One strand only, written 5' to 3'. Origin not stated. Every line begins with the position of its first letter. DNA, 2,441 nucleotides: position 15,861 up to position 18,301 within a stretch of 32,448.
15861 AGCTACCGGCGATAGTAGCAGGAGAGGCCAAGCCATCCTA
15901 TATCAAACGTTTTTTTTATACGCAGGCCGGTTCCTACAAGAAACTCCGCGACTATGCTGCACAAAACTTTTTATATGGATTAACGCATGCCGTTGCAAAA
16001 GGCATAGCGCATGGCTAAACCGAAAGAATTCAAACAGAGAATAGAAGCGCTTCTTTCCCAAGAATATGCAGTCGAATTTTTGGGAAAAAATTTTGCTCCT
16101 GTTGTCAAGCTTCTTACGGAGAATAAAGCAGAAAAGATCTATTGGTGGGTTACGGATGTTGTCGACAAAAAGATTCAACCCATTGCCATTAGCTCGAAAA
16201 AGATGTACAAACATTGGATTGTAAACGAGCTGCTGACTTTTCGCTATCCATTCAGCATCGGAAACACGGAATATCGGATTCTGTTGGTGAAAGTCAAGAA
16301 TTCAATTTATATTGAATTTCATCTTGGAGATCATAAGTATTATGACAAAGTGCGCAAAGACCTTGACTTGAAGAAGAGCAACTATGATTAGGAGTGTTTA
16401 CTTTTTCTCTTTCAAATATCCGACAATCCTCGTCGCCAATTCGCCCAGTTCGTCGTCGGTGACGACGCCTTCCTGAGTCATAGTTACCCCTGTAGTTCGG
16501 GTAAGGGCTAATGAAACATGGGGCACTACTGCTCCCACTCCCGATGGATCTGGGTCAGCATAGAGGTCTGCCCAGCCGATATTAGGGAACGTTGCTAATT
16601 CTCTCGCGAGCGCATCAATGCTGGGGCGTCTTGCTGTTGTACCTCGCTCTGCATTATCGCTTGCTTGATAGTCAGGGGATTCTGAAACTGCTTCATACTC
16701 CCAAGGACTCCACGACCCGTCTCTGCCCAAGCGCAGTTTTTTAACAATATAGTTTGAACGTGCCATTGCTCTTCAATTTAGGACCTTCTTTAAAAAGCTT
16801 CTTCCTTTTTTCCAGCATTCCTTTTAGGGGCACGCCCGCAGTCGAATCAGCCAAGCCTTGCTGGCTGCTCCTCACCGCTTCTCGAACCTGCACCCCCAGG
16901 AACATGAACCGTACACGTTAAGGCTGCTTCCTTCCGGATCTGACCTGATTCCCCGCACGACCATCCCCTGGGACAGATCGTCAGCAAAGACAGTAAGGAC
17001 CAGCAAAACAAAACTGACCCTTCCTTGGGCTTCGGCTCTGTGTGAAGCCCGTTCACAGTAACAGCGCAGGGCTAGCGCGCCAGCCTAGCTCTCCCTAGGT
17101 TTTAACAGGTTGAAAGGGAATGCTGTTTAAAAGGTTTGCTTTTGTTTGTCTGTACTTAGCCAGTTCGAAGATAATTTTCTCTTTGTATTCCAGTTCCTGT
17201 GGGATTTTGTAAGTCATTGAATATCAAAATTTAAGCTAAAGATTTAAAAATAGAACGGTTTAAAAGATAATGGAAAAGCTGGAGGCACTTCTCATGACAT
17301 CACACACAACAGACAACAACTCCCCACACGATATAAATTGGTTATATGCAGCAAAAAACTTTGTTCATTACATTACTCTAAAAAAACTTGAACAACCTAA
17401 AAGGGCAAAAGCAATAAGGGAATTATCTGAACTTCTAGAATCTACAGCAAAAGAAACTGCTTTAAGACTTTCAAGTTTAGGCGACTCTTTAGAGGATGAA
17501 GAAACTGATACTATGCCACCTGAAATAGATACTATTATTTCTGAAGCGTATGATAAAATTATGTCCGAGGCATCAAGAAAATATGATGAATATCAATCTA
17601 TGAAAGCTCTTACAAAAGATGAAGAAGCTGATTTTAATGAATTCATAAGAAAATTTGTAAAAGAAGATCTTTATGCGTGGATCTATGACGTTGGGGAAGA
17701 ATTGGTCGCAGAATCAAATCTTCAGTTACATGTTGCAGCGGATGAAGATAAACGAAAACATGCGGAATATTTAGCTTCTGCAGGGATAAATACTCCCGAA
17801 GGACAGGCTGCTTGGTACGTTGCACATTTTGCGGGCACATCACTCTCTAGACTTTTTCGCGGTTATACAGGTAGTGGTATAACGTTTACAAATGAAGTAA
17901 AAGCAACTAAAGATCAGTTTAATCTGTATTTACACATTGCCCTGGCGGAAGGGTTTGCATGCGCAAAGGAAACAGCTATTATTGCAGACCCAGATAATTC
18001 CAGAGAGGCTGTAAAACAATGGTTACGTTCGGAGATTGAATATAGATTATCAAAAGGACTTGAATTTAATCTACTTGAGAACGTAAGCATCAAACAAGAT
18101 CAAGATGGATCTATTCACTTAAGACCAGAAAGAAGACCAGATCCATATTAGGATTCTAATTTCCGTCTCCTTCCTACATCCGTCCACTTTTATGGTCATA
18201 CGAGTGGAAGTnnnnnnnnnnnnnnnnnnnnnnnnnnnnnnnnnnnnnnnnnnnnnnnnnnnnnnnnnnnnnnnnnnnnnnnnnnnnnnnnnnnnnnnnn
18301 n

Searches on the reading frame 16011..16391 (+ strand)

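Call 51: search_protein_families(library=pfam, proteins=[window:16011-16391:+], max_evalue=0.1)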
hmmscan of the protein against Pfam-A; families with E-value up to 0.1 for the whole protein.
window:16011-16391:+ (126 aa): 0 families

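Call 78: search_protein_families(library=padloc, proteins=[window:16011-16391:+], max_evalue=0.1)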
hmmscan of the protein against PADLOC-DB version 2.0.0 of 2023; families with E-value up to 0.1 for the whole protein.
window:16011-16391:+ (126 aa): 1 family
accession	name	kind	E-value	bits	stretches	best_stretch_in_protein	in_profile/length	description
PDLC03979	PD-Lambda-2_A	-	0.01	14.6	1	45-115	25-93/97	-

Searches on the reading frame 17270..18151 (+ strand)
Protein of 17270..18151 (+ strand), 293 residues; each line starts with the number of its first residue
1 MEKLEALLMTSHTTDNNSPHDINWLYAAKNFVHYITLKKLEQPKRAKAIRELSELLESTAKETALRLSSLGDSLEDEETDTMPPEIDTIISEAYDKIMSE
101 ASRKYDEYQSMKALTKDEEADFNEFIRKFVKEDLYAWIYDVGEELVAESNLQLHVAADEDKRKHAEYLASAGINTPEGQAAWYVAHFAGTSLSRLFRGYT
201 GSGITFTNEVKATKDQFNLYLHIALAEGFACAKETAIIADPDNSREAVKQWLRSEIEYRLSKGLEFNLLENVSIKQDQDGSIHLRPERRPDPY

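Call 51: search_protein_families(library=pfam, proteins=[window:17270-18151:+], max_evalue=0.1)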
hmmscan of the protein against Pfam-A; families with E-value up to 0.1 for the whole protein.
window:17270-18151:+ (293 aa): 2 families
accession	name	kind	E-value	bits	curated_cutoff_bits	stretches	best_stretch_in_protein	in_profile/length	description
PF00427.26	PBS_linker_poly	-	0.025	15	28.7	1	85-136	5-57/126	Phycobilisome Linker polypeptide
PF17827.6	PrmC_N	-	0.029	15.4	23.4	0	165-196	7-38/71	PrmC N-terminal domain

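Call 78: search_protein_families(library=padloc, proteins=[window:17270-18151:+], max_evalue=0.1)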
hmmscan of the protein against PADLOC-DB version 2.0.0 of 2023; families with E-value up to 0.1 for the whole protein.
window:17270-18151:+ (293 aa): 0 families
